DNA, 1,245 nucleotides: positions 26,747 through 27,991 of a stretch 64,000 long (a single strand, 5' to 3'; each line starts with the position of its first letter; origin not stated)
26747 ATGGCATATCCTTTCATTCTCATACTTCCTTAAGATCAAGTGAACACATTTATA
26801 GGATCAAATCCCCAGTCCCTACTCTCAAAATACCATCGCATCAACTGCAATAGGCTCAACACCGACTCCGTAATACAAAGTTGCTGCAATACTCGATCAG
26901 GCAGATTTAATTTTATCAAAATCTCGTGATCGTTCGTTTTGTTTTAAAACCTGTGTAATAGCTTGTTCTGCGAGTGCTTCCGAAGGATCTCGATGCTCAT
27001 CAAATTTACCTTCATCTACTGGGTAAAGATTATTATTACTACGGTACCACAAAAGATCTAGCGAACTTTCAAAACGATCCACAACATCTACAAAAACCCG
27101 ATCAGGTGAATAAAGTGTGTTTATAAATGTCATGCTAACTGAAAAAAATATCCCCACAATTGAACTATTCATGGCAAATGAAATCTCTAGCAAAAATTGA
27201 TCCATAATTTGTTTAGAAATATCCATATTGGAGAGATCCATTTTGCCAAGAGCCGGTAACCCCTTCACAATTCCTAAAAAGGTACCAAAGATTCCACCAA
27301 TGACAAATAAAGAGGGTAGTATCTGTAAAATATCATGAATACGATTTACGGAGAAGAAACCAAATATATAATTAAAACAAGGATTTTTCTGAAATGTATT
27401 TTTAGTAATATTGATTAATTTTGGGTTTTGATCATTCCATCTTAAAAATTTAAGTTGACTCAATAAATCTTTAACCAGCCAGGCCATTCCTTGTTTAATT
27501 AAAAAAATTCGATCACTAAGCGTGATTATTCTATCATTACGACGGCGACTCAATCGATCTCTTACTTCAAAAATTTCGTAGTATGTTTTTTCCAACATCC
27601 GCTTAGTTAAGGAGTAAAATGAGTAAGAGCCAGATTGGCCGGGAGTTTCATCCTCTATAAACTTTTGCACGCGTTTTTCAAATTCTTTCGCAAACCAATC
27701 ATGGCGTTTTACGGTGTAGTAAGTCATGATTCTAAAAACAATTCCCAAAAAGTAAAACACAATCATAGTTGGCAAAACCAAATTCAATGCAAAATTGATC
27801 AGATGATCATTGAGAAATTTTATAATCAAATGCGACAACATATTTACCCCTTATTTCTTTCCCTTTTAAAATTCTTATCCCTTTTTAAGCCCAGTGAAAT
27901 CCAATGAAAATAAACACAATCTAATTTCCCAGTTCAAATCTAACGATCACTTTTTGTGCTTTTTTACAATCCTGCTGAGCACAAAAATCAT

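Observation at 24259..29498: Candidate novel ion-driven envelope machine: MotB/OmpA-type subunit with a long periplasmic coiled coil, ExbB/TolQ/MotA-type channel and an FHA / coiled-coil / TM protein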

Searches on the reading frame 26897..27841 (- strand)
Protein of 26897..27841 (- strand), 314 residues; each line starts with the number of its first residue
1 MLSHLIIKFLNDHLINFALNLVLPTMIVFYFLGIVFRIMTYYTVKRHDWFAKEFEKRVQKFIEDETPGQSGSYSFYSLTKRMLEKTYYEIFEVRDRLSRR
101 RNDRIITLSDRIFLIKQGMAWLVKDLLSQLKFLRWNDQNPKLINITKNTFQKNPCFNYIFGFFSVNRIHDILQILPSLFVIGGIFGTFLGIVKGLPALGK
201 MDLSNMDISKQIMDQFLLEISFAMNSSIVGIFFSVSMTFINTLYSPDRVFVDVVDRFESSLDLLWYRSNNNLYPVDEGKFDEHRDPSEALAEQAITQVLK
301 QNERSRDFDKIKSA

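Call 6: search_protein_families(library=pfam, proteins=[window:26897-27841:-], max_evalue=1)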
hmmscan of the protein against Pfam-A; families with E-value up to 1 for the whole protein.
window:26897-27841:- (314 aa): 1 family
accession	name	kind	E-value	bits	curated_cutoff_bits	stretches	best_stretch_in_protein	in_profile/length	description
PF01618.21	MotA_ExbB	-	0.016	15.4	22.9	1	171-243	48-113/127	MotA/TolQ/ExbB proton channel family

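Call 7: search_protein_families(library=ncbifam, proteins=[window:26897-27841:-], max_evalue=1)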
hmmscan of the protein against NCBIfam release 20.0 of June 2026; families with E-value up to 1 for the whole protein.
window:26897-27841:- (314 aa): 6 families
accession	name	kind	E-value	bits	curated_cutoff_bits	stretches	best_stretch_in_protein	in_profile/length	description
NF033917.0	antiphage_ZorA_4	subfamily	2.2e-06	26.9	500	1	165-242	52-126/413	anti-phage ZorAB system protein ZorA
NF033915.0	antiphage_ZorA_2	subfamily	6.2e-06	25.5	100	1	171-267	107-201/383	anti-phage ZorAB system protein ZorA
NF033916.0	antiphage_ZorA_3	subfamily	0.00015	20.8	250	1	173-243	25-92/509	anti-phage ZorAB system protein ZorA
NF041794.1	1_anti-phage_ZorA1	equivalog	0.0062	15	750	1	172-244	132-201/729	type I Zorya anti-phage system protein ZorA1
NF041792.2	2_anti-phage_ZorA2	equivalog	0.008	14.8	700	1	171-245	45-113/550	type II Zorya anti-phage system protein ZorA2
NF033914.0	antiphage_ZorA_1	subfamily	0.021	13.1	190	1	172-245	108-182/619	anti-phage ZorAB system protein ZorA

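Call 8: search_protein_families(library=padloc, proteins=[window:26897-27841:-], max_evalue=1)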
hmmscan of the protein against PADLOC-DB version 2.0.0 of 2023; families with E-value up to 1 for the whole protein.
window:26897-27841:- (314 aa): 14 families
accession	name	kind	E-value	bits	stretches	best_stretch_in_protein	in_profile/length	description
PDLC00596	ZorA1|ZorA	-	4.5e-07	27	1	170-244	156-226/583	MotA/ExbB/TolQ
PDLC00638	ZorA2|ZorA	-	7.5e-06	23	1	170-244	44-112/545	MotA/ExbB/TolQ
PDLC00603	ZorA1|ZorA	-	1.1e-05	22.2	1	173-264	131-217/727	MotA/ExbB/TolQ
PDLC00597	ZorA1|ZorA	-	1.7e-05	21.7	1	166-240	102-176/683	MotA/ExbB/TolQ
PDLC00600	ZorA1|ZorA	-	2.2e-05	21.2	1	171-240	139-204/677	MotA/ExbB/TolQ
PDLC00636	ZorA2|ZorA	-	3.9e-05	20.7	1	167-246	37-110/461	MotA/ExbB/TolQ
PDLC00635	ZorA2|ZorA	-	4e-05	20.8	1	169-241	43-109/505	MotA/ExbB/TolQ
PDLC00601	ZorA1|ZorA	-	0.00017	18.3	1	172-267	135-228/699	MotA/ExbB/TolQ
PDLC00640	ZorA2|ZorA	-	0.00023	17.9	1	165-242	38-109/590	MotA/ExbB/TolQ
PDLC00604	ZorA1|ZorA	-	0.00095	15.7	2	4-60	10-62/639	MotA/ExbB/TolQ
PDLC00637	ZorA2|ZorA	-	0.0011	15.9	1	160-241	28-104/420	MotA/ExbB/TolQ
PDLC00598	ZorA1|ZorA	-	0.0099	12.3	1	175-242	131-196/663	MotA/ExbB/TolQ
PDLC00595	ZorA1|ZorA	-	0.01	12.7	1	172-240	138-207/487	MotA/ExbB/TolQ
PDLC00599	ZorA1|ZorA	-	0.039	10.6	1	175-262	129-213/631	MotA/ExbB/TolQ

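Call 10: find_homologous_proteins(query=window:26897-27841:-, max_evalue=0.001)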
Query window:26897-27841:- (314 aa): 883 proteins with E <= 0.001 among 1748 candidates; the best 120 are listed.
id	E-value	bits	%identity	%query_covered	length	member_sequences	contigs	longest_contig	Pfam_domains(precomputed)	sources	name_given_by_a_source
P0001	1.9e-188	643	100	92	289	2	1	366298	-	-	-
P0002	6.6e-155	533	71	100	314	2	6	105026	-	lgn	-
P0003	5.6e-153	527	70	100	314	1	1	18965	-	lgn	-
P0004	2.5e-152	524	72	100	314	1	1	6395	-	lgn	-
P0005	2.9e-149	514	70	100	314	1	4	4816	-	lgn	-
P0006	9.4e-149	513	69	100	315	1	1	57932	-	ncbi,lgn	-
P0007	7.2e-147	506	69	100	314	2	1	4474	-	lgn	-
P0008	4.4e-146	504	69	100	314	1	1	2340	-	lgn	-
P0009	1.7e-145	502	67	100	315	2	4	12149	-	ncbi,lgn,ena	-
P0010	8.4e-145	500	68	99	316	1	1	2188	PF28082.1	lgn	-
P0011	1.4e-144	499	68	100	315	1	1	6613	-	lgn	-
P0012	1.4e-144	499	67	99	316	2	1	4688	PF28082.1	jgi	jgi:hypothetical protein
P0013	1.6e-142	492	67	100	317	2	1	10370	-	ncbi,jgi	jgi:hypothetical protein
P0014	3.2e-142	491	66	99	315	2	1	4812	PF28082.1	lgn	-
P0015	1.3e-140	486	66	99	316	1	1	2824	PF28082.1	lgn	-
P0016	1.4e-140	486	66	99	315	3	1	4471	PF28082.1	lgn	-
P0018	5.0e-140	484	65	99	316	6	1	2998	PF28082.1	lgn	-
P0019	4.0e-139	481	66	96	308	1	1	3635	PF28082.1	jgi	jgi:hypothetical protein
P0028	5.5e-126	438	59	99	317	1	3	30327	PF28082.1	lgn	-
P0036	1.5e-122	427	56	99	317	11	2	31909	PF28082.1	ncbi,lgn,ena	-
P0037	3.3e-122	426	57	99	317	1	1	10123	PF28082.1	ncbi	-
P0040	3.2e-121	422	56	99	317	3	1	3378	PF28082.1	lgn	-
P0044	6.9e-120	418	56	100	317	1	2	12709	PF28082.1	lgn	-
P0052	1.1e-116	407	55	98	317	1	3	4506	PF28082.1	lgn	-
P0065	6.6e-115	402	58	93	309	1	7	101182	-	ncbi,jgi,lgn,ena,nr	ncbi:MAG: hypothetical protein JNM24_01930 [Bdellovibrionaceae bacterium]|nr:hypothetical protein [P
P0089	8.0e-114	398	56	94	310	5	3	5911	PF28082.1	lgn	-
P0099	5.6e-113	395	54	99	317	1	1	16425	PF28082.1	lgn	-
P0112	4.7e-112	392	57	94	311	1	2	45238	PF28082.1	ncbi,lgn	-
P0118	1.2e-111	391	58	92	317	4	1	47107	PF28082.1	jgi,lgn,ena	-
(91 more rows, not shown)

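Call 12: find_related_loci(query=A1, collection=genome_contigs, flank=8000)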
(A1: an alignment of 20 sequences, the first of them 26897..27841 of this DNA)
Query A1 (314 aa) in genome_contigs; peptide patterns used: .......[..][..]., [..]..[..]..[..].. (x = any residue, [..] = any of these).
204 stretches matched a pattern; 133 encode a relative of the query (tblastn E <= 1e-3); the best 80 are kept; 80 distinct loci.
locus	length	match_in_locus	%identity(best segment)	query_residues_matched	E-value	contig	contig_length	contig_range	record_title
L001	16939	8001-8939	69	1-313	9e-156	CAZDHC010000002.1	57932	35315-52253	MAG TPA_asm: uncultured Bdellovibrio sp. isolate SRP302895_co1_342 genome assembly, contig: NODE_945_length_57932_cov_5.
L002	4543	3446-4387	67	1-314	3e-156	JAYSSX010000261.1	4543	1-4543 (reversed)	MAG: Pseudobdellovibrionaceae bacterium isolate GFS_1235 GFS_1235_260, whole genome shotgun sequence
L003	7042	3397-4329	65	2-312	1e-146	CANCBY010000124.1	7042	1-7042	MAG: Bdellovibrionaceae bacterium isolate JR-MC-E-240519-111 genome assembly, contig: JR-MC-E-240519-C13878, whole genom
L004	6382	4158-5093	57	1-312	2e-130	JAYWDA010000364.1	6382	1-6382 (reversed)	MAG: Pseudobdellovibrionaceae bacterium isolate GL95_DN_concoct_12_sub GL95_DN_concoct_12_sub_363, whole genome shotgun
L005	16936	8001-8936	59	3-314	5e-130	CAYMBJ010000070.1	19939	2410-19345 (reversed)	MAG TPA_asm: uncultured Pseudobdellovibrionaceae bacterium isolate SRP329715_co2_332 genome assembly, contig: NODE_5347_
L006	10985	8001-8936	56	1-312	7e-129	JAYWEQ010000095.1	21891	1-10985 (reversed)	MAG: Pseudobdellovibrionaceae bacterium isolate GL98_DN_metabat_112 GL98_DN_metabat_112_94, whole genome shotgun sequenc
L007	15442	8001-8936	56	1-312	7e-129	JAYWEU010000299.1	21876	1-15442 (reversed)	MAG: Pseudobdellovibrionaceae bacterium isolate GL98_UP_concoct_80 GL98_UP_concoct_80_298, whole genome shotgun sequence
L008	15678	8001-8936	56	1-312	4e-128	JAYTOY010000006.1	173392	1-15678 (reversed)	MAG: Pseudobdellovibrionaceae bacterium isolate GFS_4290 GFS_4290_5, whole genome shotgun sequence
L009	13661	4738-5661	59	7-314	1e-127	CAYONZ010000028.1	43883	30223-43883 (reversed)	MAG TPA_asm: uncultured Bdellovibrionales bacterium isolate SRP278252_co1_713 genome assembly, contig: NODE_1166_length_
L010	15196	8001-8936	56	1-312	1e-127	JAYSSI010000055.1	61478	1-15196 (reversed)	MAG: Pseudobdellovibrionaceae bacterium isolate GFS_12192 GFS_12192_54, whole genome shotgun sequence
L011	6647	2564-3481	56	9-314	6e-125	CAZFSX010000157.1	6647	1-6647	MAG TPA_asm: uncultured Pseudobdellovibrionaceae bacterium isolate SRP189682_co1_172 genome assembly, contig: NODE_31349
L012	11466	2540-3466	55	1-309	1e-122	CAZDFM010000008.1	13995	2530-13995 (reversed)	MAG TPA_asm: uncultured Pseudobdellovibrionaceae bacterium isolate SRP329715_co2_126 genome assembly, contig: NODE_8230_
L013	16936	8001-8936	59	1-312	2e-121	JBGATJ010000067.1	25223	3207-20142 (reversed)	MAG: Pseudobdellovibrionaceae bacterium isolate MAG_MBR_H10.48 MBRH10-48_opera_contig_6799, whole genome shotgun sequenc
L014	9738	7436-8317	56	22-314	5e-120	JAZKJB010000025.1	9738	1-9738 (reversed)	MAG: Bdellovibrionota bacterium isolate ADI_DC_SW_02_SPN_11032020-bin079_1 DCSW02SPN_B079_1_000000000025, whole genome s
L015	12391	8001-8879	57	21-312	1e-119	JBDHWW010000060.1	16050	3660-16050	MAG: Pseudobdellovibrionaceae bacterium isolate AS-MESO-3CA.221 NODE_15738_length_16050_cov_9.630752, whole genome shotg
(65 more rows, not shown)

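Call 14: search_protein_families(library=pfam, proteins=[P0010, P0036, P0065], max_evalue=1)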
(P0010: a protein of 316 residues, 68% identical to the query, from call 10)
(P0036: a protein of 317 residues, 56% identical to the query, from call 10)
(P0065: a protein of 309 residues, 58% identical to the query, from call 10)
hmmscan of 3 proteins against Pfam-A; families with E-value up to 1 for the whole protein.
P0010 (316 aa): 2 families
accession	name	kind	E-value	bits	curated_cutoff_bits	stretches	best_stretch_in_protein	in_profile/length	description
PF01618.21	MotA_ExbB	-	0.0056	16.9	22.9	1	180-242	58-113/127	MotA/TolQ/ExbB proton channel family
PF19592.4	DUF6097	-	0.0063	17.1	27.5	0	12-62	98-148/152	Family of unknown function (DUF6097)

P0036 (317 aa): 2 families
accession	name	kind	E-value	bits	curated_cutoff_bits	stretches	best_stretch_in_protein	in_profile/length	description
PF02466.24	Tim17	-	0.082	13.7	32.7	1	178-241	8-71/111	Tim17/Tim22/Tim23/Pmp24 family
PF01618.21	MotA_ExbB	-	0.26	11.5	22.9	1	180-244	57-114/127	MotA/TolQ/ExbB proton channel family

P0065 (309 aa): 2 families
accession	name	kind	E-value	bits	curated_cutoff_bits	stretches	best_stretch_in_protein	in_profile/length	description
PF01618.21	MotA_ExbB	-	0.071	13.3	22.9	1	173-236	58-114/127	MotA/TolQ/ExbB proton channel family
PF14325.12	DUF4383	-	0.23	12.2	27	1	137-175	27-65/125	Domain of unknown function (DUF4383)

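Call 15: search_solved_structures(query=A1, max_evalue=10, show_alignments=2)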
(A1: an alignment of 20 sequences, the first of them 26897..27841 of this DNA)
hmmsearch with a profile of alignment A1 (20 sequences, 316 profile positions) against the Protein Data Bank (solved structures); distinct sequences matched with E-value up to 10: 8.
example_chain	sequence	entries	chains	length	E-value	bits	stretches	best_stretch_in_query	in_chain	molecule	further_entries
8vvn_C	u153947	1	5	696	4.2e-06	29.1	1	152-292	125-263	MotA/TolQ/ExbB proton channel domain-containing protein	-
8qyh_A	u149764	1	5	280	6.6e-05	25.2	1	161-275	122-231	Anti-phage defense ZorAB system ZorA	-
8qyy_A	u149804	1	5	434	8.3e-05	24.9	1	161-275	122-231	Anti-phage defense ZorAB system ZorA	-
8qyk_A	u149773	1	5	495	0.00012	24.3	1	161-275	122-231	Anti-phage defense ZorAB system ZorA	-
8qyd_A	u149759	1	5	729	0.00021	23.5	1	161-275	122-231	Anti-phage defense ZorAB system ZorA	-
8vvi_F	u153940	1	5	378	0.00047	22.4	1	159-242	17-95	MotA/TolQ/ExbB proton channel domain-containing protein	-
3f5d_A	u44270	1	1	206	0.93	11.6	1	133-170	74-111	protein YdeA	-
9v2u_A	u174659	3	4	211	1.9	10.5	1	147-252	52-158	Isoform A2 of Claudin-18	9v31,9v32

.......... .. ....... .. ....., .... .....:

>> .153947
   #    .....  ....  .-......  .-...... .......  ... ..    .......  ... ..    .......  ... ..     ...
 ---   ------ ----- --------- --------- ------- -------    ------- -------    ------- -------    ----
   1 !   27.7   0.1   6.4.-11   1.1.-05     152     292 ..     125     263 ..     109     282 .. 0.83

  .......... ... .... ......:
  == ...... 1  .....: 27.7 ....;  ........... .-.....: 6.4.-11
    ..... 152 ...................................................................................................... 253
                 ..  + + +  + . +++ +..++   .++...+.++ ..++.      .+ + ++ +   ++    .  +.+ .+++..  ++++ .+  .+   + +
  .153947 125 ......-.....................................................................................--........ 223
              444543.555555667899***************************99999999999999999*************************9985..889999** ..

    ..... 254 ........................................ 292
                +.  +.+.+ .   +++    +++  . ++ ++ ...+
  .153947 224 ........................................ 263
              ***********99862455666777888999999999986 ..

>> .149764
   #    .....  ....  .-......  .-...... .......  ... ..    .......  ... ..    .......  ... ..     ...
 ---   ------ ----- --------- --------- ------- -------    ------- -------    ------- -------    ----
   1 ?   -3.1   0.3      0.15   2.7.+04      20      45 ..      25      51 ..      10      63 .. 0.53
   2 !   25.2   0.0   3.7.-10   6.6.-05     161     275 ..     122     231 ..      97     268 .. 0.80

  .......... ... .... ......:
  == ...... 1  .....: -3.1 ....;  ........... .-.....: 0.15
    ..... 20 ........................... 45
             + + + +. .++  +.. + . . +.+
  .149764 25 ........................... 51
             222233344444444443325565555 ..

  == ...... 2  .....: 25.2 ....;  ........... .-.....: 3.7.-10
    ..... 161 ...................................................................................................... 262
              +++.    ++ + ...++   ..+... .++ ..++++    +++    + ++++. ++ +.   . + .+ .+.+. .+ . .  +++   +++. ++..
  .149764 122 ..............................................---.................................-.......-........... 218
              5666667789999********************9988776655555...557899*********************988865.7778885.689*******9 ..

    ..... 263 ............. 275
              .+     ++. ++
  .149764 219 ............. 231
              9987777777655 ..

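Call 43: predict_structure(alignment_id=A1)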
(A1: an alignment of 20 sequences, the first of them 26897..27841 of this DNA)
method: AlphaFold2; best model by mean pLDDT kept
length: 314 residues; sequences in the alignment: 20
mean_pLDDT: 78.7   pTM: 0.64
mean pLDDT of the five models: 78.7, 73.2, 72.9, 71.0, 70.9
residues with pLDDT >= 90: 34; 70-90: 198; 50-70: 78; < 50: 4
segments of 3 or more residues with pLDDT < 50: none
pLDDT, mean of each block of 10 residues (from residue 1): 71 73 87 89 84 89 77 83 86 70 60 73 85 71 72 70 78 91 88 82 84 87 90 94 86 88 85 71 68 64 52 51
secondary structure, 60 per line:
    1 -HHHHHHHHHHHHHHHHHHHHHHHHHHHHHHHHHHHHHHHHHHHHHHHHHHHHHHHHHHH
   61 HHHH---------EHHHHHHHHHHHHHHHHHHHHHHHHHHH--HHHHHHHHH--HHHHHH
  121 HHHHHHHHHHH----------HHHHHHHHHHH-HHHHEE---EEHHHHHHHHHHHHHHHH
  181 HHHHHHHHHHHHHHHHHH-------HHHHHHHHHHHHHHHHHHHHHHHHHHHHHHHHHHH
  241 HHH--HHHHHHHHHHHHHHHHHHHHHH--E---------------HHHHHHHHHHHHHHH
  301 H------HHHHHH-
elements in order: H2-64 H75-101 H104-112 H115-131 H142-152 H154-157 H165-198 H206-243 H246-267 H286-301 H308-313

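Call 49: fold_search(model_id=the predicted structure, library=pdb)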
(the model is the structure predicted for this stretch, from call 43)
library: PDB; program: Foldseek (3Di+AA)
matches with E <= 10: 463; with E <= 0.001: 0
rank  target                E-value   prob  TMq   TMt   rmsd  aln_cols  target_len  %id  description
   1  8qyk_A                3.2e-03  1.00  0.49  0.57  11.7       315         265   15  Zorya anti-bacteriophage defense system ZorAB, ZorA delta_359-592, ZorA tail middle deletion. (released 2024-11-06)
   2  8qyd_A                3.3e-03  1.00  0.48  0.53  11.7       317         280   14  Zorya anti-bacteriophage defense system ZorAB (released 2024-11-06)
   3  8qyy_A                3.5e-03  1.00  0.49  0.60  11.7       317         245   14  Zorya anti-bacteriophage defense system ZorAB, ZorA delta_435-729, ZorA tail tip deletion. (released 2024-11-06)
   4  8qyh_A                5.4e-03  1.00  0.48  0.55  13.1       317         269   15  Zorya anti-bacteriophage defense system ZorAB ZorA E86A_E89A, Calcium binding site mutation (released 2024-11-06)
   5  9ddm_E                6.4e-03  1.00  0.31  0.41  19.0       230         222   12  E. coli TolAQR conformation I (released 2025-07-09)
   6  5sv0_I                1.0e-02  1.00  0.30  0.38   9.3       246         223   14  Structure of the ExbB/ExbD complex from E. coli at pH 7.0 (released 2016-09-28)
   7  9ddn_B                1.7e-02  0.99  0.30  0.39  19.2       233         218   12  E. coli TolAQR conformation II (released 2025-07-09)
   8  9quq_A                2.4e-02  0.99  0.30  0.39  19.8       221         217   13  cryo-EM structure of TolQR conformation2 in SMA nanodiscs (released 2025-12-17)
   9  5sv0_C                2.8e-02  0.99  0.29  0.38  10.2       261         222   14  Structure of the ExbB/ExbD complex from E. coli at pH 7.0 (released 2016-09-28)
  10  9kpz_B                2.8e-02  0.98  0.28  0.36  20.1       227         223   13  Structure of TolQRA complex at pH 5.4 from E.coli (released 2026-03-04)
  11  9ddn_E                2.9e-02  0.99  0.31  0.41  19.0       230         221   12  E. coli TolAQR conformation II (released 2025-07-09)
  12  5zfp_B                3.1e-02  1.00  0.37  0.50  10.2       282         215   11  Structure of the ExbB/ExbD hexameric complex (released 2018-05-09)
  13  9ddm_B                3.1e-02  0.99  0.30  0.40  19.0       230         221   12  E. coli TolAQR conformation I (released 2025-07-09)
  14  5sv1_C                3.3e-02  0.99  0.30  0.38   9.1       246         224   14  Structure of the ExbB/ExbD complex from E. coli at pH 4.5 (released 2016-09-28)
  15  9ddm_C                3.3e-02  0.99  0.30  0.40  19.1       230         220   13  E. coli TolAQR conformation I (released 2025-07-09)
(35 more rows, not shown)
